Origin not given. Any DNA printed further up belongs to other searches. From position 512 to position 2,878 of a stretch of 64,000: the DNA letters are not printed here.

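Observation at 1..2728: CbcL-like 11-heme cytochrome c / di-heme cytochrome b fusion co-transcribed with a di-heme cytochrome c peroxidase: putative quinol peroxidase or electron-export module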

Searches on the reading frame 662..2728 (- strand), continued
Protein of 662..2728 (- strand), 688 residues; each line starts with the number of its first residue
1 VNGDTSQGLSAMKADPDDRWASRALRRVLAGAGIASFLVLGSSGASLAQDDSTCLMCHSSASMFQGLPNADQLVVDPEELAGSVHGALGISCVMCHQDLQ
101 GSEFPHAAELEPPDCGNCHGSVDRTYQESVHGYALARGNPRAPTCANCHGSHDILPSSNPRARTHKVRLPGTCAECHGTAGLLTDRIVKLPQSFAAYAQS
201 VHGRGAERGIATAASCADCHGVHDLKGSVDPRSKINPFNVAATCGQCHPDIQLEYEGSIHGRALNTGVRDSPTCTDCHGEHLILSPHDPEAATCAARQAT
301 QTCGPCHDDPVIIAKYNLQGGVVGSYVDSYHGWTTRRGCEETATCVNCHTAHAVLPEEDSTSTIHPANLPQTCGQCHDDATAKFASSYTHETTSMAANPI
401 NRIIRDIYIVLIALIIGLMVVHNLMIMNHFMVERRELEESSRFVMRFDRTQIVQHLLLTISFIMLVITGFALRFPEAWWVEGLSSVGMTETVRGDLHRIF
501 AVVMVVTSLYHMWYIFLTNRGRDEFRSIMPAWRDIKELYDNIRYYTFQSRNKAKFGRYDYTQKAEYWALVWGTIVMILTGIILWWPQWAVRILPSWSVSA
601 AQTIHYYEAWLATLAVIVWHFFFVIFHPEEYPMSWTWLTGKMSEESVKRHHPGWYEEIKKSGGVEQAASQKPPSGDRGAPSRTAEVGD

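Call 18: find_related_loci(query=A1, collection=genome_contigs, flank=10000)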
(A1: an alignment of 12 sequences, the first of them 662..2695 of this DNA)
Query A1 (677 aa) in genome_contigs; peptide patterns used: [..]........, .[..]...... (x = any residue, [..] = any of these).
599 stretches matched a pattern (row limit reached: there are more); 565 encode a relative of the query (tblastn E <= 1e-3); the best 80 are kept; 80 distinct loci.
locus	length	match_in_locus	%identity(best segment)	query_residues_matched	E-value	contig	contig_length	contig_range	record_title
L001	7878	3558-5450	73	17-647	0e+0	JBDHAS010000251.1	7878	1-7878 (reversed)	MAG: Gemmatimonadota bacterium isolate M3-44_Bin_339 M3-44_Bin_339_scaffold_80416, whole genome shotgun sequence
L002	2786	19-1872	67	37-654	0e+0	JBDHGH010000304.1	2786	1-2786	MAG: Gemmatimonadota bacterium isolate M8-58_Bin_422 M8-58_Bin_422_scaffold_308435, whole genome shotgun sequence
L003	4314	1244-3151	65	17-652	0e+0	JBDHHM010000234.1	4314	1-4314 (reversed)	MAG: Gemmatimonadota bacterium isolate M8-62_Bin_196 M8-62_Bin_196_scaffold_221828, whole genome shotgun sequence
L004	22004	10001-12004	62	15-671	0e+0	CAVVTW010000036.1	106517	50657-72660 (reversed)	MAG: uncultured Gemmatimonadales bacterium isolate MFD02923.bin.2.60 genome assembly, contig: contig_56876, whole genome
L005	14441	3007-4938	63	17-661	0e+0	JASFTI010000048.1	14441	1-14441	MAG: Gemmatimonadales bacterium isolate D1103U20metaG_Bin_262 D1103U20metaG_FD_scaffold_1060_c1, whole genome shotgun se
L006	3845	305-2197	63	17-646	0e+0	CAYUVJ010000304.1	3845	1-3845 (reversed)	MAG TPA_asm: uncultured Gemmatimonadota bacterium isolate binchicken_co262_326 genome assembly, contig: NODE_28839_lengt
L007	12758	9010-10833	66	37-646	0e+0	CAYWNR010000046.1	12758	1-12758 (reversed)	MAG TPA_asm: uncultured Gemmatimonadaceae bacterium isolate SRP214966_co3_52 genome assembly, contig: NODE_7741_length_1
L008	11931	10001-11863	60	23-646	0e+0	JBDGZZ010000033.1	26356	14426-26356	MAG: Gemmatimonadota bacterium isolate M3-44_Bin_125 M3-44_Bin_125_scaffold_5872, whole genome shotgun sequence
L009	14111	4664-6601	60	39-673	0e+0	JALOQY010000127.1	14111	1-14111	MAG: Planctomycetota bacterium isolate Prado167 scaffold_9405, whole genome shotgun sequence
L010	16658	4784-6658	60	23-646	0e+0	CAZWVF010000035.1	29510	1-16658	MAG TPA_asm: uncultured Gemmatimonadota bacterium isolate binchicken_co132_67 genome assembly, contig: NODE_435_length_2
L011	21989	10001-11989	57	5-670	0e+0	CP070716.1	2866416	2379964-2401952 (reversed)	MAG: Gemmatimonadota bacterium isolate bin486 chromosome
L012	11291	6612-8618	54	7-670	0e+0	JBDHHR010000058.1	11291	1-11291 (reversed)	MAG: Gemmatimonadota bacterium isolate M8-62_Bin_238 M8-62_Bin_238_scaffold_27820, whole genome shotgun sequence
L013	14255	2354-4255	56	11-652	0e+0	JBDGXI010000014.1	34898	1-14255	MAG: Gemmatimonadota bacterium isolate M3-22_Bin_71 M3-22_Bin_71_scaffold_2529, whole genome shotgun sequence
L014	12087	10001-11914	56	25-660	0e+0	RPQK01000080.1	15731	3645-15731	MAG: Acidobacteria bacterium isolate metabat2.299 metabat2.299_Contig_421155, whole genome shotgun sequence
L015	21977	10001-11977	55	12-672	0e+0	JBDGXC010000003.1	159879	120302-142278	MAG: Gemmatimonadota bacterium isolate M3-22_Bin_290 M3-22_Bin_290_scaffold_43, whole genome shotgun sequence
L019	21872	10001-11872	53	15-655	0e+0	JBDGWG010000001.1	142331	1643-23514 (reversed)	MAG: Gemmatimonadota bacterium isolate M3-2_Bin_396 M3-2_Bin_396_scaffold_156, whole genome shotgun sequence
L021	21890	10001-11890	53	40-676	0e+0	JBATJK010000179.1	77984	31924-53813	MAG: Gemmatimonadota bacterium isolate MFD10222_ilm_asm_bin16 k127_99894, whole genome shotgun sequence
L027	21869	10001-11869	50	25-649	0e+0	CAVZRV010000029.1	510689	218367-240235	MAG: uncultured Acidobacteriota bacterium isolate MFD05684.bin.2.2 genome assembly, contig: contig_7123, whole genome sh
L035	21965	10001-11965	43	9-666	0e+0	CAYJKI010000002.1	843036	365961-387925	MAG TPA_asm: uncultured Ignavibacteria bacterium isolate ERP124720_co1_89 genome assembly, contig: NODE_8_length_843036_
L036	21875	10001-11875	45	40-666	0e+0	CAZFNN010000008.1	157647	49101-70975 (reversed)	MAG TPA_asm: uncultured Ignavibacteria bacterium isolate SRP323723_co1_126 genome assembly, contig: NODE_76_length_15764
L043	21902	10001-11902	45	28-660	2e-178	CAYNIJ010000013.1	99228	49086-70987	MAG TPA_asm: uncultured Ignavibacteriales bacterium isolate SRP302447_co2_58 genome assembly, contig: NODE_709_length_99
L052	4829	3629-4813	63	26-425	3e-171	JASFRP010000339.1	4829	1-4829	MAG: Gemmatimonadota bacterium isolate D1103M02metaG_Bin_527 D1103M02metaG_FD_scaffold_10701_c1, whole genome shotgun se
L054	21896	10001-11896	41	8-648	2e-163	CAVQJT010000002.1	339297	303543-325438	MAG: Calditrichia bacterium isolate MFD09779.bin.2.87 genome assembly, contig: contig_27095, whole genome shotgun sequen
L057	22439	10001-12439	46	28-640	1e-177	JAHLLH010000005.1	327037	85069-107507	MAG: bacterium isolate MAG26 NODE_126_length_327037_cov_272.964769, whole genome shotgun sequence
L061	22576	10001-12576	38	26-659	6e-160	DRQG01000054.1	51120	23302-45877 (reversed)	MAG TPA_asm: Caldithrix abyssi isolate HyVt-577 HyVt-577_k145_154092, whole genome shotgun sequence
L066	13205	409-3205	40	37-665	6e-158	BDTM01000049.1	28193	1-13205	Bacterium BMS3Bbin03 DNA, contig: NODE_40, whole genome shotgun sequence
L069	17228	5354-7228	41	40-676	6e-156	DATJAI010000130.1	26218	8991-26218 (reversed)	MAG TPA_asm: Candidatus Binatia bacterium isolate SMAG_U15323 k141_4738809, whole genome shotgun sequence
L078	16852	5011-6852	40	32-652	4e-154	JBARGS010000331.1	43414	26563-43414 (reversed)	MAG: Candidatus Korobacteraceae bacterium isolate MFD06391_ilm_asm_bin32 k127_61959, whole genome shotgun sequence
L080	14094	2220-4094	39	26-650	6e-154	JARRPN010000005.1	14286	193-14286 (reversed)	MAG: Calditrichaceae bacterium isolate Spart_177_MAG scaffold_1568, whole genome shotgun sequence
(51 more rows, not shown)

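Call 22: search_protein_families(library=pfam, proteins=[L009:104-2410:-, L066:5251-7272:+, L008:1004-4006:-, L080:10887-12374:-, L019:19673-20557:+, L008:5011-6573:+, L078:6942-8606:+, L069:7418-8983:-, L015:4563-6497:-, L011:16714-18261:-], max_evalue=0.001)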
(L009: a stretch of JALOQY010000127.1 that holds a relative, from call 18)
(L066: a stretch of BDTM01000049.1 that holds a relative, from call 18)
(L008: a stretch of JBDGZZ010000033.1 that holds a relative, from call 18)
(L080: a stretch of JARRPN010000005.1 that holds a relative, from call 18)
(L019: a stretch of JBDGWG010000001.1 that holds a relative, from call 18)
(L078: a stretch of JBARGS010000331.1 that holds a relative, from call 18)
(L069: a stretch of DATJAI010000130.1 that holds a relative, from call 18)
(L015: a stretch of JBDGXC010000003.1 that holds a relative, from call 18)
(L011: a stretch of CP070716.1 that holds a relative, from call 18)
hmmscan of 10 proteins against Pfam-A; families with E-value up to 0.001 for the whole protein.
L009:104-2410:- (768 aa): 3 families
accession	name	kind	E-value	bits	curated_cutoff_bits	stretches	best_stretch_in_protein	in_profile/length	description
PF11854.14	MtrB_PioB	-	4.5e-06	26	23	0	290-367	108-188/635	Putative outer membrane beta-barrel porin, MtrB/PioB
PF22113.1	Mtrc-MtrF_II-IV_dom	-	4.9e-06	26.6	30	0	48-88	3-40/176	Outer membrane cytochrome MtrC/MtrF-like, domains II/IV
PF14522.11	Cytochrome_C7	-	9.4e-05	22.6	24.8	1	66-141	2-67/67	Cytochrome c7 and related cytochrome c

L066:5251-7272:+ (673 aa): 6 families
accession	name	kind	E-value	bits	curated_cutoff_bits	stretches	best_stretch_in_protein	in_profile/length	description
PF14522.11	Cytochrome_C7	-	2.1e-23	82.3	24.8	1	519-583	10-67/67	Cytochrome c7 and related cytochrome c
PF02085.21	Cytochrom_CIII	-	6.3e-15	55.8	22.9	1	198-286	21-101/101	Class III cytochrome C family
PF14537.11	Cytochrom_c3_2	-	7.7e-15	55.6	25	0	206-287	3-79/79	Cytochrome c3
PF22113.1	Mtrc-MtrF_II-IV_dom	-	2.3e-06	27.7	30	0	206-353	4-166/176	Outer membrane cytochrome MtrC/MtrF-like, domains II/IV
PF13435.11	Cytochrome_C554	-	5.1e-05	24.6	20.8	0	225-265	45-84/84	Cytochrome c554 and c-prime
PF22678.1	Cytochrom_c_NrfB-like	-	0.00021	22.1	27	0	282-356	1-71/89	Cytochrome c-type protein NrfB-like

L008:1004-4006:- (1000 aa): 8 families
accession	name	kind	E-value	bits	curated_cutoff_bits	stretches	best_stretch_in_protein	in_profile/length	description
PF00732.25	GMC_oxred_N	-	6.1e-52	177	23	1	549-764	3-218/218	GMC oxidoreductase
PF05199.19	GMC_oxred_C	-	8.3e-25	88.4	24.6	1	845-982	4-139/139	GMC oxidoreductase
PF01266.30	DAO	-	6.4e-10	39.5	27.9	1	501-745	1-209/353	FAD dependent oxidoreductase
PF13618.11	Gluconate_2-dh3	-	2.9e-07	31.4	23.4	1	347-475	2-135/135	Gluconate 2-dehydrogenase subunit 3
PF13450.12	NAD_binding_8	-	0.00019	22.1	21.9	1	504-534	1-31/68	NAD(P)-binding Rossmann-like domain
PF07992.20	Pyr_redox_2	-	0.00036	20.5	26.1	0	501-539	2-40/291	Pyridine nucleotide-disulphide oxidoreductase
PF00890.30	FAD_binding_2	-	0.00038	20.2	20.4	0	501-533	1-33/414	FAD binding domain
PF01494.25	FAD_binding_3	-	0.00088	19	22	0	500-535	2-37/349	FAD binding domain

L080:10887-12374:- (495 aa): 9 families
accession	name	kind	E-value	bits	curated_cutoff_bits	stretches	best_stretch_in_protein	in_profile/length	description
PF00158.32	Sigma54_activat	-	3.6e-70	235.4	20.2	1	200-366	1-167/168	Sigma-54 interaction domain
PF14532.12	Sigma54_activ_2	-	8.9e-25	88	25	1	201-371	1-138/138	Sigma-54 interaction domain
PF25601.1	AAA_lid_14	-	1.4e-19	70.1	27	1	372-441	1-74/87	AAA+ ATPase lid domain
PF13185.12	GAF_2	-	6.3e-15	56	28.6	1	37-172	5-136/136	GAF domain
PF01590.32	GAF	-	1.2e-13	52.2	22.4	1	39-171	5-133/133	GAF domain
PF13492.12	GAF_3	-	4.1e-08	34.1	27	1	36-172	2-128/129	GAF domain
PF02954.25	HTH_8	-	1.4e-06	28.3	22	1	452-492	1-41/42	Bacterial regulatory protein, Fis family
PF01078.27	Mg_chelatase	-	9e-05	22.4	20.3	0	279-341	93-157/207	Magnesium chelatase, subunit ChlI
PF18024.7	HTH_50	-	0.00046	20.3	27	0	453-482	8-36/50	Helix-turn-helix domain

L019:19673-20557:+ (294 aa): 2 families
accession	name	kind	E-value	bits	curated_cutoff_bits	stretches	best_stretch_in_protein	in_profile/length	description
PF00355.32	Rieske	-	4.1e-12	46.3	20.3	1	203-279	10-87/88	Rieske [2Fe-2S] domain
PF25471.1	TM_PetC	-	6.5e-11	42.3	37.1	1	149-191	3-45/48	Iron-sulfur subunit PetC transmembrane anchor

L008:5011-6573:+ (520 aa): 3 families
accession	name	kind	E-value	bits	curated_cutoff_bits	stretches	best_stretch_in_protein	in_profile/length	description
PF00033.24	Cytochrome_B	-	9.9e-48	162.9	27.2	1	142-324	7-188/189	Cytochrome b/b6/petB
PF13631.11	Cytochrom_B_N_2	-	1.4e-35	123.2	27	1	207-389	2-166/169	Cytochrome b(N-terminal)/b6/petB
PF14358.11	DUF4405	-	0.00014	22.7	26.7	1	155-217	6-63/66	Domain of unknown function (DUF4405)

L078:6942-8606:+ (554 aa): 4 families
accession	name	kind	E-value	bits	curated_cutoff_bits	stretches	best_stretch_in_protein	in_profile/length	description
PF03264.19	Cytochrom_NNT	-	4.5e-15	56.2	24.1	1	150-241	4-99/174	NapC/NirT cytochrome c family, N-terminal region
PF14522.11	Cytochrome_C7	-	5.4e-09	36.2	24.8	0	478-511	43-67/67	Cytochrome c7 and related cytochrome c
PF14537.11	Cytochrom_c3_2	-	1.5e-08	35.5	25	1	485-549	8-65/79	Cytochrome c3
PF02085.21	Cytochrom_CIII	-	0.00082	20.1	22.9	0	477-549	31-83/101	Class III cytochrome C family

L069:7418-8983:- (521 aa): 0 families

L015:4563-6497:- (644 aa): 0 families

L011:16714-18261:- (515 aa): 0 families

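Call 33: find_encoding_contigs(protein=P0004, flank=10000, max_places=2)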
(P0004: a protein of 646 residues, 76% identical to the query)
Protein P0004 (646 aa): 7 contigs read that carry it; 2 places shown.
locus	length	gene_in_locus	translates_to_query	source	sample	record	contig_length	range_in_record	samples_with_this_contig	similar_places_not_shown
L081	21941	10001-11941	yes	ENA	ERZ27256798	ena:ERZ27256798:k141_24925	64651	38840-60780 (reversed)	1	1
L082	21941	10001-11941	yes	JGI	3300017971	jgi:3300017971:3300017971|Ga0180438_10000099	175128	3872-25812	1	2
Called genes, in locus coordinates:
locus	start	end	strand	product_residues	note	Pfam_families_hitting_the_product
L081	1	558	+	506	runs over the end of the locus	PF00662:Proton_antipo_N (weak), PF00361:Proton_antipo_M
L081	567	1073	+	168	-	PF01058:Oxidored_q6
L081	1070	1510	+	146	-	PF00072:Response_reg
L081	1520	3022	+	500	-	PF25323:6TM_PilS (weak), PF00512:HisKA, PF13581:HATPase_c_2 (weak), PF02518:HATPase_c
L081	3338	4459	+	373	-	PF00072:Response_reg, PF00512:HisKA, PF02518:HATPase_c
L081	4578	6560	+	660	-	PF14827:dCache_3 (weak), PF17203:sCache_3_2 (faint), PF17201:Cache_3-Cache_2, PF17202:sCache_3_3, PF00672:HAMP, PF00512:HisKA, PF02518:HATPase_c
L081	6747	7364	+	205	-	PF00072:Response_reg, PF08281:Sigma70_r4_2, PF00196:GerE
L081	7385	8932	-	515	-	PF00989:PAS, PF08448:PAS_4, PF13426:PAS_9, PF08447:PAS_3, PF00512:HisKA, PF02518:HATPase_c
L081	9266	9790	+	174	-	PF04972:BON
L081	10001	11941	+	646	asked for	PF02085:Cytochrom_CIII (faint), PF03264:Cytochrom_NNT (faint), PF14522:Cytochrome_C7 (faint), PF14537:Cytochrom_c3_2 (weak), PF01292:Ni_hydr_CYTB, PF14358:DUF4405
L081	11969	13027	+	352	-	PF03150:CCP_MauG, PF13442:Cytochrome_CBB3 (faint), PF00034:Cytochrom_C (weak)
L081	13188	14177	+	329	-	PF00316:FBPase, PF18913:FBPase_C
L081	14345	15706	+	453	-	PF00496:SBP_bac_5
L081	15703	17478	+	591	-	PF00672:HAMP, PF02518:HATPase_c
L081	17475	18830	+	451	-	PF00072:Response_reg, PF00158:Sigma54_activat, PF14532:Sigma54_activ_2, PF01078:Mg_chelatase (faint), PF07728:AAA_5, PF25601:AAA_lid_14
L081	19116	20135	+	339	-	PF00515:TPR_1 (faint), PF07719:TPR_2 (faint), PF13432:TPR_16, PF23914:TPR_CcmH_CycH, PF13432:TPR_16 (weak), PF13414:TPR_11 (weak), PF13424:TPR_12 (weak), PF13432:TPR_16 (weak), +9 more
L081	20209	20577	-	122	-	-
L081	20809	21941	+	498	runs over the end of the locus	PF07884:VKOR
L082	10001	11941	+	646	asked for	PF02085:Cytochrom_CIII (faint), PF03264:Cytochrom_NNT (faint), PF14522:Cytochrome_C7 (faint), PF14537:Cytochrom_c3_2 (weak), PF01292:Ni_hydr_CYTB, PF14358:DUF4405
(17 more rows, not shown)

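Call 34: find_encoding_contigs(protein=P0005, flank=10000, max_places=2)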
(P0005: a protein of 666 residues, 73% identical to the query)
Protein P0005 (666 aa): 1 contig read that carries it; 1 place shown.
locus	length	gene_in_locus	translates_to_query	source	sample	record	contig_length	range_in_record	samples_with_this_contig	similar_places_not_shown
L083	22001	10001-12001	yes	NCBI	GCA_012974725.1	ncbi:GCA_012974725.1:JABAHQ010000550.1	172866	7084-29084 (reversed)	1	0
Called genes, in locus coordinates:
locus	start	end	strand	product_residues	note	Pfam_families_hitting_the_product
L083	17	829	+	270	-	-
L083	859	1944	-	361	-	PF00180:Iso_dh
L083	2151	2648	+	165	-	PF05099:TerB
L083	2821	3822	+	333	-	PF00990:GGDEF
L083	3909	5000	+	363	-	PF08240:ADH_N, PF16912:Glu_dehyd_C, PF00107:ADH_zinc_N, PF13602:ADH_zinc_N_2 (weak)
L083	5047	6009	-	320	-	PF04055:Radical_SAM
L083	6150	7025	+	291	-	-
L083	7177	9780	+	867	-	PF04151:PPC (faint), PF00656:Peptidase_C14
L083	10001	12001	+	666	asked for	PF00684:DnaJ_CXXCXGXG (faint), PF09699:Paired_CXXCH_1 (faint), PF14537:Cytochrom_c3_2 (faint), PF22113:Mtrc-MtrF_II-IV_dom (faint), PF14522:Cytochrome_C7 (weak), PF01292:Ni_hydr_CYTB, PF14358:DUF4405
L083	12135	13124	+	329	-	PF00316:FBPase, PF18913:FBPase_C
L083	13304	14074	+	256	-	-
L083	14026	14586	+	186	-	PF07884:VKOR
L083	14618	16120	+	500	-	PF00496:SBP_bac_5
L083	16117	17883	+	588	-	PF00672:HAMP (weak), PF02518:HATPase_c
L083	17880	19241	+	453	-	PF00072:Response_reg, PF00158:Sigma54_activat, PF14532:Sigma54_activ_2, PF07724:AAA_2 (weak), PF07728:AAA_5 (weak), PF01078:Mg_chelatase (weak), PF25601:AAA_lid_14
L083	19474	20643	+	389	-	-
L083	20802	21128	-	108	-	-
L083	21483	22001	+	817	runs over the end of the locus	PF12704:MacB_PCD, PF02687:FtsX, PF12704:MacB_PCD (weak), PF02687:FtsX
